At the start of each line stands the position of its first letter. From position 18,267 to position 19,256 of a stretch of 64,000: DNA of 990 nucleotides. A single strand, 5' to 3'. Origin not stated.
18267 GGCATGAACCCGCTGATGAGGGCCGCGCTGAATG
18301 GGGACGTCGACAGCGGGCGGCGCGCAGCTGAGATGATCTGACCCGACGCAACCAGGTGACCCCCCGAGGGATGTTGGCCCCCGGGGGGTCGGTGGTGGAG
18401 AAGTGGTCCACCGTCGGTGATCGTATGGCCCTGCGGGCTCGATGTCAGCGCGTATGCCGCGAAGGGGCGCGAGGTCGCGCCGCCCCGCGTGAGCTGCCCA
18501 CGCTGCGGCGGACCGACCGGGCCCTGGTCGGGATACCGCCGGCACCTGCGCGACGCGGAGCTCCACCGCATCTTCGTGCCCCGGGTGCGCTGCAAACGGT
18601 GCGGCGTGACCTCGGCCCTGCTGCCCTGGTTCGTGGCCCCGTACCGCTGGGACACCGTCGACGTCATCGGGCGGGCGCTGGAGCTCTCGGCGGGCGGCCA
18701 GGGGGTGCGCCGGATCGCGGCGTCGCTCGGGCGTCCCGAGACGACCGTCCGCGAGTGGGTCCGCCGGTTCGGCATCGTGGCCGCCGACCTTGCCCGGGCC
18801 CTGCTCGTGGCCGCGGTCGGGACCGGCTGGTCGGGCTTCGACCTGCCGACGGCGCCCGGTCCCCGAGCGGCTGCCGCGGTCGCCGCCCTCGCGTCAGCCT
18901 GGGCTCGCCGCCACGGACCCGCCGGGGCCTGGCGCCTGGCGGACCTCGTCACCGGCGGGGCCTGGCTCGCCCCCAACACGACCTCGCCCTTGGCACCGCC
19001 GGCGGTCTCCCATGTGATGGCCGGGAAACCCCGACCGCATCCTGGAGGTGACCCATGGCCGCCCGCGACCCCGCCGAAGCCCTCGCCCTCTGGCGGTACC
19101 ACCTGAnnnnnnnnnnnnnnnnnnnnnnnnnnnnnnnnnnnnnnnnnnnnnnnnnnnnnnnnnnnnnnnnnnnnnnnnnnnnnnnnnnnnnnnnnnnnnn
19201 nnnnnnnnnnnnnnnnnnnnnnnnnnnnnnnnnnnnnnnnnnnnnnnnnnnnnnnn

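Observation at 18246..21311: Compact three-gene TG...CA transposon with exactly defined ends and a Zn-finger/HTH accessory gene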

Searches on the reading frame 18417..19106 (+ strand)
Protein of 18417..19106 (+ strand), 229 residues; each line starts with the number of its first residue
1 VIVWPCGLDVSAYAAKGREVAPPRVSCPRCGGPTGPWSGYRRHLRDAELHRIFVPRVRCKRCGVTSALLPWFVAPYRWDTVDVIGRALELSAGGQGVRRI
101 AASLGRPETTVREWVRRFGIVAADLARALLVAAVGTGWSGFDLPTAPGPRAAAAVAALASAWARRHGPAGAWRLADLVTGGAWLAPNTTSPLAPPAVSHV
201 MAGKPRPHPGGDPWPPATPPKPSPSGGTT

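Call 5: search_protein_families(library=pfam, proteins=[window:18417-19106:+], max_evalue=0.01)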
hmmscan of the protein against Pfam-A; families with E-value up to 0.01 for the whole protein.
window:18417-19106:+ (229 aa): 4 families
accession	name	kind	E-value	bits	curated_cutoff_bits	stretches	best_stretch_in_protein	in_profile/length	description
PF20020.4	DUF6431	-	6.5e-07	29.5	26.6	1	27-90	1-66/82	Domain of unknown function (DUF6431)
PF13384.12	HTH_23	-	5e-06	26.6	24.6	1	86-118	9-41/50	Homeodomain-like domain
PF13551.12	HTH_29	-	0.00066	20.2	28.1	1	87-118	4-36/64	Winged helix-turn helix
PF13518.12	HTH_28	-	0.0044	17.5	25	0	86-118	4-36/52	Helix-turn-helix domain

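Call 6: search_protein_families(library=ncbifam, proteins=[window:18417-19106:+], max_evalue=0.01)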
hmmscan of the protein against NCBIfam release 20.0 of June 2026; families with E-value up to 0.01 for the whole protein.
window:18417-19106:+ (229 aa): 2 families
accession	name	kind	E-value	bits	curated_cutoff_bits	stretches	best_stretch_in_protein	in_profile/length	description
NF033550.5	transpos_ISL3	equivalog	1.5e-05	24.2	180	1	21-119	7-112/370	ISL3 family transposase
NF046037.1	carphisopro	domain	0.0064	16.7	38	1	94-118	9-32/54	carph-isopro domain-containing protein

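Call 7: find_homologous_proteins(query=window:18417-19106:+)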
Query window:18417-19106:+ (229 aa): 195 proteins with E <= 0.001 among 8000 candidates; the best 120 are listed.
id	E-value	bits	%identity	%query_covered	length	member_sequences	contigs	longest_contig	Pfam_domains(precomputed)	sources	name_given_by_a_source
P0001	6.8e-149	512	100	100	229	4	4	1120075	PF13384.13,PF20020.5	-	-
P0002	1.8e-117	409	83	100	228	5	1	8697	PF20020.5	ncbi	-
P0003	8.2e-114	397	81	100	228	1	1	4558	PF20020.5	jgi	jgi:transposase-like protein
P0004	1.4e-112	393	81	100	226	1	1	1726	PF20020.5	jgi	jgi:transposase-like protein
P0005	1.6e-111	390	79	100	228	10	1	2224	PF20020.5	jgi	jgi:hypothetical protein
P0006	1.6e-111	390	79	100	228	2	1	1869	PF13384.13,PF20020.5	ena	-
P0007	1.8e-111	390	81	100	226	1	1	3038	PF20020.5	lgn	-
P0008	2.0e-111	390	77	93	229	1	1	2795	PF13384.13,PF20020.5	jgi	-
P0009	4.9e-111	388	79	100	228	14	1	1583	PF20020.5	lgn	-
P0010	1.2e-110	387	78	100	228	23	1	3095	PF20020.5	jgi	-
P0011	4.0e-110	385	79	100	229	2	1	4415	PF13384.13,PF20020.5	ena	-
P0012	4.2e-110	385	80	100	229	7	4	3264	PF20020.5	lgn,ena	-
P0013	4.9e-110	385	80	100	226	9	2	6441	PF20020.5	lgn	-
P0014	8.7e-110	384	79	100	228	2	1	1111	PF13384.13,PF20020.5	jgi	-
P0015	1.3e-109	384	78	100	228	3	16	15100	PF20020.5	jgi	jgi:transposase-like protein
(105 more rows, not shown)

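Call 11: find_related_loci(query=A1, collection=genome_contigs, flank=5000)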
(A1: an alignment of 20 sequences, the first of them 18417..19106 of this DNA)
Query A1 (229 aa) in genome_contigs; peptide patterns used: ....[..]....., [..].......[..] (x = any residue, [..] = any of these).
43 stretches matched a pattern; 21 encode a relative of the query (tblastn E <= 1e-3); 20 distinct loci.
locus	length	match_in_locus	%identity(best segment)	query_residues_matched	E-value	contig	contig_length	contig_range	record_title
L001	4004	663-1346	78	1-229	2e-104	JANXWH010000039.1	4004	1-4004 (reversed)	MAG: Chloroflexi bacterium isolate GL140_1_metabat_58 GL140_1_k141_2046973, whole genome shotgun sequence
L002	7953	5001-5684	76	1-229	6e-99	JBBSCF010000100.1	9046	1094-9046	MAG: Candidatus Limnocylindrales bacterium isolate La6_metabat2.260 La6_metabat2.260_K_2774072_L_9046_cov_14.1441, whole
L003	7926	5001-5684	77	1-229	4e-97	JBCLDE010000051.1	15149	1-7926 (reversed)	Candidatus Limnocylindrales bacterium isolate SLM_LV1_BS-K20 Node_51_length_15149_cov_22.372850, whole genome shotgun se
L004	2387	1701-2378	78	1-229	5e-100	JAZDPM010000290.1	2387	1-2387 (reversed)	MAG: Chloroflexota bacterium isolate MEGAHIT-group-0.837 k141_14519313, whole genome shotgun sequence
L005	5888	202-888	73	1-229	8e-96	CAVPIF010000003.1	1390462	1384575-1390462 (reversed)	MAG: uncultured Chloroflexia bacterium isolate MFD09964.bin.2.142 genome assembly, contig: contig_911, whole genome shot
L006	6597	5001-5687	77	1-229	5e-95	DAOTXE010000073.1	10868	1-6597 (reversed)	MAG TPA_asm: Chloroflexota bacterium isolate H2_222 k103_1072674, whole genome shotgun sequence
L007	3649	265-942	79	1-226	8e-95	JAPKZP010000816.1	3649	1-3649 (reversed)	MAG: Acidobacteria bacterium isolate LacPavin_0419_WC70S_MAG_67_7 LacPavin_0419_WC70S_scaffold_7637, whole genome shotgu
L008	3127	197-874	73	1-226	3e-93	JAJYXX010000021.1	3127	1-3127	MAG: Chloroflexi bacterium isolate FK3.bin76 NODE_56379_length_3127_cov_4.252667, whole genome shotgun sequence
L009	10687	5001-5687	79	1-229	3e-89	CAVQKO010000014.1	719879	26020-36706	MAG: uncultured Chloroflexia bacterium isolate MFD02416.bin.1.313 genome assembly, contig: contig_7631, whole genome sho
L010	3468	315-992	74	1-229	4e-89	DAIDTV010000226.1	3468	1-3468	MAG TPA_asm: Chloroflexi bacterium isolate clean4623 NODE_226_length_3468_cov_2.070776, whole genome shotgun sequence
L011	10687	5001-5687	77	1-229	5e-86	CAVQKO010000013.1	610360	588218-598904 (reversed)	MAG: uncultured Chloroflexia bacterium isolate MFD02416.bin.1.313 genome assembly, contig: contig_7630, whole genome sho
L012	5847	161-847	76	1-229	1e-85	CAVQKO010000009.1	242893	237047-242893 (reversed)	MAG: uncultured Chloroflexia bacterium isolate MFD02416.bin.1.313 genome assembly, contig: contig_47619, whole genome sh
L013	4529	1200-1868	69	1-226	3e-85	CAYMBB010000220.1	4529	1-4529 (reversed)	MAG TPA_asm: uncultured Anaerolineaceae bacterium isolate SRP093762_co1_178 genome assembly, contig: NODE_10192_length_4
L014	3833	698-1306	77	1-202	7e-79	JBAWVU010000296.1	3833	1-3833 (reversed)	MAG: Chloroflexota bacterium isolate ELA019 MAG019_296, whole genome shotgun sequence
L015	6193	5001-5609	75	1-203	3e-78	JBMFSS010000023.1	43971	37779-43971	MAG: Candidatus Limnocylindrales bacterium isolate KM4345-31 NODE_223_length_43971_cov_9.840514, whole genome shotgun se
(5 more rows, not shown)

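Call 23: search_solved_structures(query=A1, max_evalue=1)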
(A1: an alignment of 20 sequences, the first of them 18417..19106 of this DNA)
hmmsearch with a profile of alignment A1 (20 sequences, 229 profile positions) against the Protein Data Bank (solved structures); distinct sequences matched with E-value up to 1: 3.
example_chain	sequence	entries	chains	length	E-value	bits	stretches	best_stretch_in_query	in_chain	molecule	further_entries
1qyp_A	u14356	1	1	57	0.14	14.9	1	22-65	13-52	RNA POLYMERASE II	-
1mey_C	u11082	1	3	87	0.32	13.7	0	26-50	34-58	CONSENSUS ZINC FINGER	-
2kmg_A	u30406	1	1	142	0.51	13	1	143-190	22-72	KlcA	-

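Call 36: search_protein_representatives(protein=window:18417-19106:+)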
Query: 229 residues. Proteins with E-value up to 0.001 (for the whole library): 1244; up to 1e-10: 350; up to 1e-30: 14. The best 150 are listed.
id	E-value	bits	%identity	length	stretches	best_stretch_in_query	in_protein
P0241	1.7e-81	289.8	79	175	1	26-196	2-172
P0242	1.3e-74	267.2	74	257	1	26-205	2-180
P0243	4.2e-65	236.1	70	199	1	1-164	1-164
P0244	9.2e-65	235.0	76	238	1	1-151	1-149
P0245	5.7e-57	209.4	59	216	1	3-198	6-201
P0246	3.9e-46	173.9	74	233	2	132-215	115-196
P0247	4.9e-43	163.8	60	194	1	16-192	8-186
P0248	5.6e-39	150.5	48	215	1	2-195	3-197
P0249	1.3e-38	149.3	71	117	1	19-113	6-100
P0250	3.1e-36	141.5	71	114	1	115-229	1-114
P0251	3.6e-36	141.3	47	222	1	2-194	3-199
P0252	7.2e-35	137.0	72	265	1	48-145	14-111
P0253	1.6e-31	126.0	54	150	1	65-202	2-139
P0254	6.2e-31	124.1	49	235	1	2-171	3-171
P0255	3.6e-30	121.6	50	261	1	2-169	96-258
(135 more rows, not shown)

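Call 37: predict_structure(alignment_id=A2)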
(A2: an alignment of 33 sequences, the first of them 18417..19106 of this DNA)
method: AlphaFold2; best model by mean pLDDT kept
length: 229 residues; sequences in the alignment: 33
mean_pLDDT: 63.1   pTM: 0.44
mean pLDDT of the five models: 63.1, 59.7, 58.7, 58.6, 58.2
residues with pLDDT >= 90: 4; 70-90: 83; 50-70: 85; < 50: 57
segments of 3 or more residues with pLDDT < 50: 75-78, 142-148, 186-229
pLDDT, mean of each block of 10 residues (from residue 1): 74 84 78 84 74 89 85 55 67 81 79 69 65 57 48 59 62 58 48 30 28 38 37
secondary structure, 60 per line:
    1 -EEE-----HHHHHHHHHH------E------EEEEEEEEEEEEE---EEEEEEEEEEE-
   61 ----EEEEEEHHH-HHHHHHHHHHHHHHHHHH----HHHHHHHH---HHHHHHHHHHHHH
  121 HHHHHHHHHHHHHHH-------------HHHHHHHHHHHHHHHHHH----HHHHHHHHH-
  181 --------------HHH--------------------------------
elements in order: E2-4 H10-19 E33-45 E49-59 E65-70 H75-92 H97-104 H108-135 H149-166 H171-179

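Call 41: fold_search(model_id=the predicted structure, library=pdb)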
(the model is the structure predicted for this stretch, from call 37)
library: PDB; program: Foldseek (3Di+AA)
matches with E <= 10: 465; with E <= 0.001: 0
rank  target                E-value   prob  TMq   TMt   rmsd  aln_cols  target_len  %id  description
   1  9y66_A                2.6e-01  0.14  0.14  0.07  18.5       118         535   11  attLsym bound serine integrase complex in the dimeric state (released 2026-02-04)
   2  5t6b_B                3.3e-01  0.82  0.14  0.09   4.3        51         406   22  X-ray structure of the KijD1 C3-methyltransfeerase, converted to monomeric form (released 2016-09-14)
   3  4e2w                  3.7e-01  0.84  0.14  0.08   5.7        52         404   15  X-ray Structure of the H181N mutant of TcaB9, a C-3'-Methyltransferase, in Complex with S-Adenosyl-L-Homocysteine and Su (released 2012-04-25)
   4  4e2x                  3.7e-01  0.84  0.14  0.08   5.6        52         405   15  X-ray Structure of the Y222F mutant of TcaB9, a C-3'-Methyltransferase, in Complex with S-Adenosyl-L-Homocysteine and dT (released 2012-04-25)
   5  1qyp_MODEL_1_A        3.7e-01  0.54  0.13  0.45   7.1        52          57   21  THERMOCOCCUS CELER RPB9, NMR, 25 STRUCTURES (released 1997-12-24)
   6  4e2z                  3.9e-01  0.90  0.16  0.09   3.2        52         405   17  X-ray Structure of the H225N mutant of TcaB9, a C-3'-Methyltransferase, in Complex with S-Adenosyl-L-Homocysteine and Su (released 2012-04-25)
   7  5n77_E                3.9e-01  0.08  0.16  0.15  15.0       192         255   15  Crystal structure of the cytosolic domain of the CorA magnesium channel from Escherichia coli in complex with magnesiu (released 2017-07-12)
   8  4e30                  4.1e-01  0.80  0.14  0.08   5.5        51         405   16  X-ray Structure of the H181N/E224Q double mutant of TcaB9, a C-3'-Methyltransferase, in Complex with S-Adenosyl-L-Homocy (released 2012-04-25)
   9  4e31                  4.4e-01  0.89  0.16  0.10   3.2        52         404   17  X-ray Structure of the Y76F mutant of TcaB9, a C-3'-Methyltransferase, in Complex with S-Adenosyl-L-Homocysteine and Sug (released 2012-04-25)
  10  4e33                  4.4e-01  0.89  0.16  0.10   3.2        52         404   17  X-ray Structure of the C-3'-Methyltransferase TcaB9 in Complex with S-Adenosyl-L-Homocysteine and Reduced dTDP-Sugar Sub (released 2012-04-25)
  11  3hj4_B                4.4e-01  0.05  0.11  0.08  16.4       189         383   12  Minor Editosome-Associated TUTase 1 (released 2010-05-12)
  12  4e2y                  4.6e-01  0.85  0.16  0.09   3.2        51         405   18  X-ray Structure of the E224Q mutant of TcaB9, a C-3'-Methyltransferase, in Complex with S-Adenosyl-L-Homocysteine and Su (released 2012-04-25)
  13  2qkd                  4.6e-01  0.60  0.14  0.09   4.2        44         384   16  Crystal structure of tandem ZPR1 domains (released 2007-08-07)
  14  8zak_B                4.9e-01  0.07  0.15  0.14  15.6       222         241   11  Crystal structure of the channel protein CorA from Campylobacter jejuni in complex with Ni2+ (released 2024-06-19)
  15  3hj1_A                4.9e-01  0.06  0.12  0.09  16.8       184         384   13  Minor Editosome-Associated TUTase 1 with bound UTP (released 2010-05-12)
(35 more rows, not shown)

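Call 44: search_dna_similar(query=window:18417-19106:+, collection=plasmids, mode=protein, max_rows=40, max_evalue=0.001)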
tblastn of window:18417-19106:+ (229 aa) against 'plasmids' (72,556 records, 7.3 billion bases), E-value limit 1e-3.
Records with a match: 51; places in all: 69; records where one place covers at least 80% of the query: 0.
Best place of each record, by identity: <60% 51.
By first word of the organism name: Streptomyces 18; Mycobacterium 16; Rhodococcus 11; Pseudonocardia 2; Kitasatospora 1; Mycolicibacterium 1; Mycobacteroides 1; Candidatus 1.
By predicted mobility (MOB-suite, as given by PLSDB): non-mobilizable 29; mobilizable 22.
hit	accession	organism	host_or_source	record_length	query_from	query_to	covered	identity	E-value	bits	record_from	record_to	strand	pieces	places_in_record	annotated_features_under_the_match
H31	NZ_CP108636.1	Streptomyces sp. NBC_01136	-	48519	2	118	51%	42.9%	1e-12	74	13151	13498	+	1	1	helix-turn-helix domain-containing protein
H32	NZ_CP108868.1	Streptomyces sp. NBC_00829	-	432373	2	118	51%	42.9%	4e-8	61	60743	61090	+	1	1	helix-turn-helix domain-containing protein | hypothetical protein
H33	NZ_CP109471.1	Streptomyces sp. NBC_01462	-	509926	4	118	50%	43.3%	5e-13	75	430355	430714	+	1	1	DUF6431 domain-containing protein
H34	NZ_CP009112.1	Rhodococcus opacus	soil sample, Enrichment culture with ...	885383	1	117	51%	41.7%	6e-12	72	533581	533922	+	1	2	helix-turn-helix domain-containing protein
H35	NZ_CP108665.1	Streptomyces globisporus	-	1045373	25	118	41%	51.5%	6e-14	77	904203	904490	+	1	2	record has no annotation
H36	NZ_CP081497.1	Streptomyces sp. BHT-5-2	whole organism,plant soil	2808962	8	118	48%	43.5%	1e-12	74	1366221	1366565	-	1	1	none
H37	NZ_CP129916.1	Streptomyces olivoreticuli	Cell culture,soil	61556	8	118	48%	43.4%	3e-7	58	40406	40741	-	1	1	hypothetical protein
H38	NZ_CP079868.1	Mycobacterium sp. SMC-8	Homo sapiens,sputum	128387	1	118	52%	39.5%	4e-9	63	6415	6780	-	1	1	hypothetical protein | helix-turn-helix domain-containing protein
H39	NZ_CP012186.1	Pseudonocardia sp. EC080619-01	Apterostigma dentigerum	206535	24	118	41%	48.0%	1e-5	53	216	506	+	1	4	helix-turn-helix domain-containing protein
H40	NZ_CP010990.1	Pseudonocardia sp. EC080625-04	Apterostigma dentigerum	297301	24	118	41%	48.0%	9e-6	53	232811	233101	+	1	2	helix-turn-helix domain-containing protein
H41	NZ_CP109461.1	Streptomyces sp. NBC_01454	-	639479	18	116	43%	45.5%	7e-10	66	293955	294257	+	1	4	helix-turn-helix domain-containing protein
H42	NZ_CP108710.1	Streptomyces canus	-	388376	18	118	44%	44.2%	9e-13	74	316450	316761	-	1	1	DUF6431 domain-containing protein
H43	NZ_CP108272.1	Streptomyces sp. NBC_00045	-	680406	18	118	44%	44.2%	3e-12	73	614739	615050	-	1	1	DUF6431 domain-containing protein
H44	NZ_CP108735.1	Streptomyces sp. NBC_00984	-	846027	27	119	41%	47.9%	1e-6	56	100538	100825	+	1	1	hypothetical protein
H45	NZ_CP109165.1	Streptomyces sp. NBC_01727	-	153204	27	118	40%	48.4%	5e-11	69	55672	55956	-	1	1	hypothetical protein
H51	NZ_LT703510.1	Mycobacterium intracellulare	natural / free-living,environmental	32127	19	117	43%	43.1%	6e-10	66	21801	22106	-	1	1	DUF6431 domain-containing protein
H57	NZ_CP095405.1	Rhodococcus opacus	Whole organism,nitrophenolics and ...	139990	25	117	41%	45.8%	1e-12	74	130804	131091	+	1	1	DUF6431 domain-containing protein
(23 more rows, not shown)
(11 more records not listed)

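Call 45: get_annotated_region(hit=H51, flank=4500)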
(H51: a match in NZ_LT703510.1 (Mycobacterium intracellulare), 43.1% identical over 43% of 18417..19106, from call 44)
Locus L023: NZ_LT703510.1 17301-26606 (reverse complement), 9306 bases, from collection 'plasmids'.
description: Mycobacterium intracellulare subsp. chimaera strain Mycobacterium chimaera MC045 isolate Mycobacterium chimaera plasmid 6
organism: Mycobacterium intracellulare (NCBI taxid 222805)
taxonomy: Bacteria; Actinomycetota; Actinomycetes; Mycobacteriales; Mycobacteriaceae; Mycobacterium; Mycobacterium intracellulare
host: -; source: natural / free-living,environmental; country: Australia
typing (MOB-suite, as given by PLSDB): mobilizable; relaxase MOBF
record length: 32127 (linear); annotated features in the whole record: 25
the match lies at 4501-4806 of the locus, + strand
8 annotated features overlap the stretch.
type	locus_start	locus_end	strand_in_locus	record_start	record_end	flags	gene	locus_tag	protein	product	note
CDS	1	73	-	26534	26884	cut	-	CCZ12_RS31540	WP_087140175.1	hypothetical protein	-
CDS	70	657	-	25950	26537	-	-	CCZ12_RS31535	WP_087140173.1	recombinase family protein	GO:0006310 - DNA recombination [Evidence IEA]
CDS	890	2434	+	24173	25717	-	-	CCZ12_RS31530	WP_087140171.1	RNA-directed DNA polymerase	-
CDS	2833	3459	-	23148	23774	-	-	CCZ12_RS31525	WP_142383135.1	hypothetical protein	-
CDS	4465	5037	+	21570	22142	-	-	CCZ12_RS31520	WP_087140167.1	DUF6431 domain-containing protein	-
CDS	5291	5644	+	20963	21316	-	-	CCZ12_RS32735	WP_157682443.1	DUF4158 domain-containing protein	-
CDS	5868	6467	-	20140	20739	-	-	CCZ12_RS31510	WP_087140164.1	integrase core domain-containing protein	GO:0015074 - DNA integration [Evidence IEA]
CDS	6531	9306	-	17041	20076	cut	-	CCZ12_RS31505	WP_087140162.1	Tn3 family transposase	-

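Call 46: get_annotated_region(hit=H57, flank=4500)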
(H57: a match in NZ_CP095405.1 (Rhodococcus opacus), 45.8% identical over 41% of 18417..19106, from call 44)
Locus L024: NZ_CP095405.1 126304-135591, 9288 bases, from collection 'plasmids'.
description: Rhodococcus opacus strain 9 plasmid unnamed1, complete sequence
organism: Rhodococcus opacus (NCBI taxid 37919)
taxonomy: Bacteria; Actinomycetota; Actinomycetes; Mycobacteriales; Nocardiaceae; Rhodococcus; Rhodococcus opacus
host: -; source: Whole organism,nitrophenolics and trichloroethylene contaminated ground water; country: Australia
typing (MOB-suite, as given by PLSDB): non-mobilizable
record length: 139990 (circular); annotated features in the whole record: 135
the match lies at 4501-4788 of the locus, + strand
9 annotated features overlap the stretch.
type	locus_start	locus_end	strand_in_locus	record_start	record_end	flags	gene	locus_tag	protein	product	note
CDS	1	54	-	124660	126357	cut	-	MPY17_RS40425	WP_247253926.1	relaxase/mobilization nuclease domain-containing protein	-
CDS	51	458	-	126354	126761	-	mobC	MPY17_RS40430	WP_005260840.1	plasmid mobilization relaxosome protein MobC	-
CDS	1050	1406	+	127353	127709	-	-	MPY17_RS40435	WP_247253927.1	hypothetical protein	-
CDS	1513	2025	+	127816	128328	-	-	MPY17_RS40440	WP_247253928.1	hypothetical protein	-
CDS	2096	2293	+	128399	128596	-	-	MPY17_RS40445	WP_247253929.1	hypothetical protein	-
CDS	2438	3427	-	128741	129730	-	-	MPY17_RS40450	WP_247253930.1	DUF4192 domain-containing protein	-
CDS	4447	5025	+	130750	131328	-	-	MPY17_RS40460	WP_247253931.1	DUF6431 domain-containing protein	-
CDS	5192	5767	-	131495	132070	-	-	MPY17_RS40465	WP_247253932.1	ArdC family protein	-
CDS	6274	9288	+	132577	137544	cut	-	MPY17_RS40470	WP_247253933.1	DEAD/DEAH box helicase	-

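Call 47: get_annotated_region(hit=H31, flank=4500)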
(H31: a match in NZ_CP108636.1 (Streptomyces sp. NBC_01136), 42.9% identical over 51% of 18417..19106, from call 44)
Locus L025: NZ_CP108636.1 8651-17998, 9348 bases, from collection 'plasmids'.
description: Streptomyces sp. NBC_01136 plasmid unnamed4, complete sequence
organism: Streptomyces sp. NBC_01136 (NCBI taxid 2903754)
taxonomy: Bacteria; Actinomycetota; Actinomycetes; Kitasatosporales; Streptomycetaceae; Streptomyces; Streptomyces sp. NBC 01136
host: -; source: -; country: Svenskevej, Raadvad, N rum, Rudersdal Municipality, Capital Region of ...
typing (MOB-suite, as given by PLSDB): non-mobilizable
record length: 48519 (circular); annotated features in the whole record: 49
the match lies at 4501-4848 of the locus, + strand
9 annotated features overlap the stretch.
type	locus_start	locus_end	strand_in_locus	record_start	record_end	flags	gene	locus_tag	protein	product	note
CDS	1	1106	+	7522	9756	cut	-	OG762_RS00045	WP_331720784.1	hypothetical protein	-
CDS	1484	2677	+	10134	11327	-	-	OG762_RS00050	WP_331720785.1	hypothetical protein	-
CDS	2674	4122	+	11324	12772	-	-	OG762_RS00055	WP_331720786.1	hypothetical protein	-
CDS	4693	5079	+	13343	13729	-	-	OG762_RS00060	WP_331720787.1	helix-turn-helix domain-containing protein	-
CDS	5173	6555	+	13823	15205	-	-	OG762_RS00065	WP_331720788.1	DDE-type integrase/transposase/recombinase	GO:0015074 - DNA integration [Evidence IEA]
CDS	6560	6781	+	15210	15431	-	-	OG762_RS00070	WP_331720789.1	hypothetical protein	-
CDS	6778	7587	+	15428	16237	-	-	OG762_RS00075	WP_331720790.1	AAA family ATPase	-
CDS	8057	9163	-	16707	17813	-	-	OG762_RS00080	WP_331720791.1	3'-5' exonuclease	-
CDS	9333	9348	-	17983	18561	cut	-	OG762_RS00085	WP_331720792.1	hypothetical protein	-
